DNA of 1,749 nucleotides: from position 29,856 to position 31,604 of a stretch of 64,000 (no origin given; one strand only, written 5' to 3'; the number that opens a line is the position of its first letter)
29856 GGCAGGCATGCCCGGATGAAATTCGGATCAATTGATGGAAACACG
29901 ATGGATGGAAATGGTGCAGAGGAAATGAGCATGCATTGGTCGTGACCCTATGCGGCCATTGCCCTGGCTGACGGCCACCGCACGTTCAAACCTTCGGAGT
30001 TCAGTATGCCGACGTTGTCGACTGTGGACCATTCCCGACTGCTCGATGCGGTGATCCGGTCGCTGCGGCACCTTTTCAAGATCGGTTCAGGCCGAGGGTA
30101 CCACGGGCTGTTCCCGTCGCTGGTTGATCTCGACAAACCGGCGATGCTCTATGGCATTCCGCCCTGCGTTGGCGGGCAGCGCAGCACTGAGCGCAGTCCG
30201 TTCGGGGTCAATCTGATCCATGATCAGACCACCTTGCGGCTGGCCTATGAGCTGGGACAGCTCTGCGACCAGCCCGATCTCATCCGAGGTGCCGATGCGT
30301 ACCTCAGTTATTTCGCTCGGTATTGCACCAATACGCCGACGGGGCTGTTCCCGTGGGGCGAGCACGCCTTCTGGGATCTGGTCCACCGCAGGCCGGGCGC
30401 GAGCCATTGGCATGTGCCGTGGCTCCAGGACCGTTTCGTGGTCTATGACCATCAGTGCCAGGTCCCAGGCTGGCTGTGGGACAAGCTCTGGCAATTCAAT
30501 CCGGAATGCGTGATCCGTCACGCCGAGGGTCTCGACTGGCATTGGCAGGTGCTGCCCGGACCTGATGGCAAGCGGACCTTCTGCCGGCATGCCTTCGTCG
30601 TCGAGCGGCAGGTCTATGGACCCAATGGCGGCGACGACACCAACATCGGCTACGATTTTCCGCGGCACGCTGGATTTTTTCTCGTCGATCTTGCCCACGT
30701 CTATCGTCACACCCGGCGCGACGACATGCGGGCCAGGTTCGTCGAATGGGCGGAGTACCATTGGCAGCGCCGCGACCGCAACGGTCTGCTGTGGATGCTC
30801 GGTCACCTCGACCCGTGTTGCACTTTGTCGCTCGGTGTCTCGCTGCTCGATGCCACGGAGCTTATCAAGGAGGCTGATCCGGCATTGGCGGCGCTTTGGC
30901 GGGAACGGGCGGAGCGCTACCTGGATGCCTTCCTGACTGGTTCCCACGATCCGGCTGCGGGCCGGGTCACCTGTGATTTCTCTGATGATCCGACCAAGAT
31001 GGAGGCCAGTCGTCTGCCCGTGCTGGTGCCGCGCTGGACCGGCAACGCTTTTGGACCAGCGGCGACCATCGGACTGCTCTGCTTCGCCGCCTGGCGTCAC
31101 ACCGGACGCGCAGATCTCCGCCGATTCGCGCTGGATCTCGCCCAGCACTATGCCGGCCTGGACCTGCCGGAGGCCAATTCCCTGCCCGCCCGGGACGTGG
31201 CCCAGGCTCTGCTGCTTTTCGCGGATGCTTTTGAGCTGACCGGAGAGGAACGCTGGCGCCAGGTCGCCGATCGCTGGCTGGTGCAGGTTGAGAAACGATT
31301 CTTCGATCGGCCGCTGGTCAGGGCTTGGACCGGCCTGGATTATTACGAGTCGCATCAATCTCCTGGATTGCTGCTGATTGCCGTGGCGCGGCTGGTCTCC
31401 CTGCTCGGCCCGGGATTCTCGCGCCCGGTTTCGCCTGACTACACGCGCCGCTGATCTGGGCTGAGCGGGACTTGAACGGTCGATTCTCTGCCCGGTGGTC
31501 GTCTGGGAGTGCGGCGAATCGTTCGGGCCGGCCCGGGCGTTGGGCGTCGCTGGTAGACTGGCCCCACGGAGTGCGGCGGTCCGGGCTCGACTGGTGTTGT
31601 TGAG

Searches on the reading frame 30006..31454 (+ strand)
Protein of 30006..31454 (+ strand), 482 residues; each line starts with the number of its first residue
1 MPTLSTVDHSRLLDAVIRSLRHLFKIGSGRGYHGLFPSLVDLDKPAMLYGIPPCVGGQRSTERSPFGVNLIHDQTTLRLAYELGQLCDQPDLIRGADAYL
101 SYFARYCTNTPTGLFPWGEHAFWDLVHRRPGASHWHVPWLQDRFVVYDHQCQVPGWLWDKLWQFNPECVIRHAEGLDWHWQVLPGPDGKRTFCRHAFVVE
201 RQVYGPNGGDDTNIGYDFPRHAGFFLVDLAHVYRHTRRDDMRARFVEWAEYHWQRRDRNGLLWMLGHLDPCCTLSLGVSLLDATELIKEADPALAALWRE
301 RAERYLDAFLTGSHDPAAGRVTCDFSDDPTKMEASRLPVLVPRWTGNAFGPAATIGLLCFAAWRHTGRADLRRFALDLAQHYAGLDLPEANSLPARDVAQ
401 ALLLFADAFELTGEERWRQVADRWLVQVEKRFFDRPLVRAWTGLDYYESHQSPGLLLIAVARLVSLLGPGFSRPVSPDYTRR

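Call 11: find_encoding_contigs(protein=window:30006-31454:+, flank=10000, max_places=6)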
Protein window:30006-31454:+ (482 aa): 3 contigs read that carry it; 3 places shown.
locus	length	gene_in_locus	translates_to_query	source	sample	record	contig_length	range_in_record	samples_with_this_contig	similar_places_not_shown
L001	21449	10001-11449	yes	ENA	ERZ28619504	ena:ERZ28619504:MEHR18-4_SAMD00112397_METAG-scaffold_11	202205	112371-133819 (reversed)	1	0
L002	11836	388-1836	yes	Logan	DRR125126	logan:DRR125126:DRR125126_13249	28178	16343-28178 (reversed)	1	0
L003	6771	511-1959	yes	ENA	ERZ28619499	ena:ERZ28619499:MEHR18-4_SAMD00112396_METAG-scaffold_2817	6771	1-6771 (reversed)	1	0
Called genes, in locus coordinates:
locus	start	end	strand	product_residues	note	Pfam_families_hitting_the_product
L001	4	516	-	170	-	PF06172:Cupin_5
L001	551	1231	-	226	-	PF21948:LplA-B_cat, PF03099:BPL_LplA_LipB (weak)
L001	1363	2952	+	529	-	-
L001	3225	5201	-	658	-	-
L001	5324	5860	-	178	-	PF07638:Sigma70_ECF, PF04542:Sigma70_r2, PF08281:Sigma70_r4_2, PF04545:Sigma70_r4 (weak)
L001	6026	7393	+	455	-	PF00069:Pkinase, PF07714:PK_Tyr_Ser-Thr, PF00069:Pkinase (weak)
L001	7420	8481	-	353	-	PF02912:Phe_tRNA-synt_N, PF01409:tRNA-synt_2d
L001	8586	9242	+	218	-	-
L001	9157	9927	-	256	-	-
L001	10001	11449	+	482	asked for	-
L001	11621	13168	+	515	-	PF00158:Sigma54_activat, PF14532:Sigma54_activ_2, PF07724:AAA_2 (faint), PF00004:AAA (faint), PF07728:AAA_5, PF25601:AAA_lid_14, PF02954:HTH_8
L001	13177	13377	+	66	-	-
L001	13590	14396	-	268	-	-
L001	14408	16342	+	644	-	PF01368:DHH, PF02272:DHHA1, PF17768:RecJ_OB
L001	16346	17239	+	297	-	PF03279:Lip_A_acyltrans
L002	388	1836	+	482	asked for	-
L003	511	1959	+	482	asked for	-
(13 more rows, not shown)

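Call 19: find_homologous_proteins(query=window:30006-31454:+)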
Query window:30006-31454:+ (482 aa): 79 proteins with E <= 0.001 among 8000 candidates.
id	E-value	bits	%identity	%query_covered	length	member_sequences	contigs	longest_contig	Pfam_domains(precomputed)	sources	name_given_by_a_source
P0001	0.0e+0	1158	100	100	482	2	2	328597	-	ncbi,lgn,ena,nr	ncbi:hypothetical protein LBMAG53_16040 [Planctomycetota bacterium]|nr:hypothetical protein LBMAG53_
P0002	5.0e-227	773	69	99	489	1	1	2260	-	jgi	jgi:hypothetical protein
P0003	1.4e-90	322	42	98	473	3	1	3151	PF06917.20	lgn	-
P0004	9.2e-87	310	40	98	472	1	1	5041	PF06917.20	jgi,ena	-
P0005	9.1e-85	303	37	98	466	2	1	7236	PF06917.20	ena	-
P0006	2.0e-82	295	39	98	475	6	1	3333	PF06917.20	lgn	-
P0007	2.6e-82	295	38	99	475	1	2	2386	PF06917.20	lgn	-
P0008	2.0e-80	289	38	94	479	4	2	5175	-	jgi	jgi:hypothetical protein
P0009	3.2e-80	288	37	97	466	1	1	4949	PF06917.20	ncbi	-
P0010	5.9e-80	287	39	95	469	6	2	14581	PF06917.20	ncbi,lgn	-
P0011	9.4e-80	287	36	99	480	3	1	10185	PF06917.20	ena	-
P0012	1.3e-79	286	36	99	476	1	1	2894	PF06917.20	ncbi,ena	-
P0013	1.4e-79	286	36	98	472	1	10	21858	PF06917.20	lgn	-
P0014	5.9e-79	284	35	98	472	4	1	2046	PF06917.20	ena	-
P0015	7.4e-79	284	37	98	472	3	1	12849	PF06917.20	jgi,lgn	-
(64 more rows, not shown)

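Call 20: find_encoding_contigs(protein=P0002, flank=10000)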
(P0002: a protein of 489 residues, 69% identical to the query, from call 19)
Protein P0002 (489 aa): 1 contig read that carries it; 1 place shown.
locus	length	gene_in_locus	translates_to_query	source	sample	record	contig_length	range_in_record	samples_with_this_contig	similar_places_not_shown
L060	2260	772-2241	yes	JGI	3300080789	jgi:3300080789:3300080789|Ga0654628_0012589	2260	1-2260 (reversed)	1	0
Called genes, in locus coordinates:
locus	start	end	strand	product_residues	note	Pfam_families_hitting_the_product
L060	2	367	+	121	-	?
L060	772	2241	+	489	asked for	-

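Call 21: find_encoding_contigs(protein=P0001, flank=10000, max_places=10)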
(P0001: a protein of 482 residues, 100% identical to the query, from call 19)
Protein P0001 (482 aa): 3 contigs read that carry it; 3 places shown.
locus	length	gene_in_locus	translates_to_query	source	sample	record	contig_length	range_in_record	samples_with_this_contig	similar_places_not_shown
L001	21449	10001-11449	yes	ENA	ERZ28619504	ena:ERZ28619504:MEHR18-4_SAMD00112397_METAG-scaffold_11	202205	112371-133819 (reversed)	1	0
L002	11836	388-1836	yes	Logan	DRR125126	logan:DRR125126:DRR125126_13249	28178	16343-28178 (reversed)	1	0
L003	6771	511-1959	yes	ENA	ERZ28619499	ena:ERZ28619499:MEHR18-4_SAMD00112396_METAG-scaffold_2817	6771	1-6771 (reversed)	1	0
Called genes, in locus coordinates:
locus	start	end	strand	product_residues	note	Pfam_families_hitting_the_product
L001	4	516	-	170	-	PF06172:Cupin_5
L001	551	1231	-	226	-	PF21948:LplA-B_cat, PF03099:BPL_LplA_LipB (weak)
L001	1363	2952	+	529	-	-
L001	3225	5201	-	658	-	-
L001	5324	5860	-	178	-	PF07638:Sigma70_ECF, PF04542:Sigma70_r2, PF08281:Sigma70_r4_2, PF04545:Sigma70_r4 (weak)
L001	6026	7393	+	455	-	PF00069:Pkinase, PF07714:PK_Tyr_Ser-Thr, PF00069:Pkinase (weak)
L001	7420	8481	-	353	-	PF02912:Phe_tRNA-synt_N, PF01409:tRNA-synt_2d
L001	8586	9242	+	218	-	-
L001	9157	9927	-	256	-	-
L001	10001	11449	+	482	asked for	-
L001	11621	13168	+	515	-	PF00158:Sigma54_activat, PF14532:Sigma54_activ_2, PF07724:AAA_2 (faint), PF00004:AAA (faint), PF07728:AAA_5, PF25601:AAA_lid_14, PF02954:HTH_8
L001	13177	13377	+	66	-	-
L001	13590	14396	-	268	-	-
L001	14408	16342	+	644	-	PF01368:DHH, PF02272:DHHA1, PF17768:RecJ_OB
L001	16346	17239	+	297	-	PF03279:Lip_A_acyltrans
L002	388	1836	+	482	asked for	-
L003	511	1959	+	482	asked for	-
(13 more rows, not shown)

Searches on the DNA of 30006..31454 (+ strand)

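Call 56: search_with_rna_model(model_id=R1, sources=[L004, L005, L006, L007, L008, L009, L010, L011, L012, L013, L014, L015, L016, L017, L018, L019, L020, L021, L022, L023, L024, L025, L026, L027, L028, L029, L030, L031, L032, L033, L034, L035, L036, L037, L038, L039, L040, L041, L042, L043, L044, L045, L046, L047, L048, L049, L050, L051, L052, L053, L054, L055, L056, L057, L058, L059, L060, L061, L062, L001], max_evalue=0.01)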
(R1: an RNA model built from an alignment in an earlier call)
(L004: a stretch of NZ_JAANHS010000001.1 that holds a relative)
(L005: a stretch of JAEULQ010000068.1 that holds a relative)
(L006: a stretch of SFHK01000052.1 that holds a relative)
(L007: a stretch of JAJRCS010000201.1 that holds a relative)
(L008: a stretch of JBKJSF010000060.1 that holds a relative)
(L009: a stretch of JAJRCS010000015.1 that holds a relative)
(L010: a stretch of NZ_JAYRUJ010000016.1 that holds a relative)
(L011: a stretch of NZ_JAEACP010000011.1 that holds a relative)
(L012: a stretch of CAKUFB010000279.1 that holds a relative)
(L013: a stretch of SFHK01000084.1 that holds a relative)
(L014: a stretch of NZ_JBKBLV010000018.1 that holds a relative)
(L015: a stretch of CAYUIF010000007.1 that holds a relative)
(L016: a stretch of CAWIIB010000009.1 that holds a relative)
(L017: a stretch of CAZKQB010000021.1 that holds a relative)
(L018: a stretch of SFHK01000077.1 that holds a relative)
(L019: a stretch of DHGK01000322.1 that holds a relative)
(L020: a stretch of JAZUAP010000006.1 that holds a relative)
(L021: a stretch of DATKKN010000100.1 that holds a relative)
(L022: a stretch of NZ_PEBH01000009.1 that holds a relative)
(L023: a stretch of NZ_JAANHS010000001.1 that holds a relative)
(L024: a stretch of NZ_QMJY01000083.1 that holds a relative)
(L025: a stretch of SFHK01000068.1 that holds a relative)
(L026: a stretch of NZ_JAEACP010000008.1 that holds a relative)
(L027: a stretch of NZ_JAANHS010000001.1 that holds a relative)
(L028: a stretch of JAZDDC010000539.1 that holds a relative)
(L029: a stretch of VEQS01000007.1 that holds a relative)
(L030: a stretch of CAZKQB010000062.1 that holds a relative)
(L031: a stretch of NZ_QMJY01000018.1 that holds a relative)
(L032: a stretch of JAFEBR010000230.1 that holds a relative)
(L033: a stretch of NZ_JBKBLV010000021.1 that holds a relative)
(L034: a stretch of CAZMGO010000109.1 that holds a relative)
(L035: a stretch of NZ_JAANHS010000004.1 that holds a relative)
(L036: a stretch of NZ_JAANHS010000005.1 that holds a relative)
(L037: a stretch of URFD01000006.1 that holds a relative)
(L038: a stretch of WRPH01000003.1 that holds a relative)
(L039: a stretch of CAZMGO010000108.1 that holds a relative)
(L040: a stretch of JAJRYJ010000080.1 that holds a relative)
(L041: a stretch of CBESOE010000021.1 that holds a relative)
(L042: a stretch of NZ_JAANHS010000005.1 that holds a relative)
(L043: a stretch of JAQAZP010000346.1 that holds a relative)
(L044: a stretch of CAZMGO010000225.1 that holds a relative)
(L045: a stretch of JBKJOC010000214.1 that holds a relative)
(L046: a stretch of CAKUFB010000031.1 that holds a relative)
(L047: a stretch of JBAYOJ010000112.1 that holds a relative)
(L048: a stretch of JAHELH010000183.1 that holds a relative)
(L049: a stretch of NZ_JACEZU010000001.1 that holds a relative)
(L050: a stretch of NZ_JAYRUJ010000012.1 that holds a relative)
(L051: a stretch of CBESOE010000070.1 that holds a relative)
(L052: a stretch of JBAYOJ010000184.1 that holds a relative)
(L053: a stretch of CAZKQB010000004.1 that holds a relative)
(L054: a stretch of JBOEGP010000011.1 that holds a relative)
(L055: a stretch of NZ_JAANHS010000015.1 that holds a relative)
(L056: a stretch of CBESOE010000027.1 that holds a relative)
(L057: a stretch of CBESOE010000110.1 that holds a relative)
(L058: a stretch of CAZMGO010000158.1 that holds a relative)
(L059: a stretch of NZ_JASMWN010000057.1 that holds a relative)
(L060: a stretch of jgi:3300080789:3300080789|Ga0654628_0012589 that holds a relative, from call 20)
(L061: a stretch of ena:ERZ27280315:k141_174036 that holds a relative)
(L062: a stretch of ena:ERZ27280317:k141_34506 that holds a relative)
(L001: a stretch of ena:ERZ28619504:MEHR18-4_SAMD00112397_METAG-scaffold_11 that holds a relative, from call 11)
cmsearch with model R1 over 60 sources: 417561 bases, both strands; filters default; matches with E-value up to 0.01: 5.
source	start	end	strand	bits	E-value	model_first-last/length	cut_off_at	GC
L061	437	531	-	95.6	3e-20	1-100/100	no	0.68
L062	898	999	-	86.8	4.3e-18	1-100/100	no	0.62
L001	9438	9529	+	77.3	9.1e-16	1-100/100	no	0.66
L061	579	673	-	68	1.7e-13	1-100/100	no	0.68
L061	821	912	-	66.6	3.7e-13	1-100/100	no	0.66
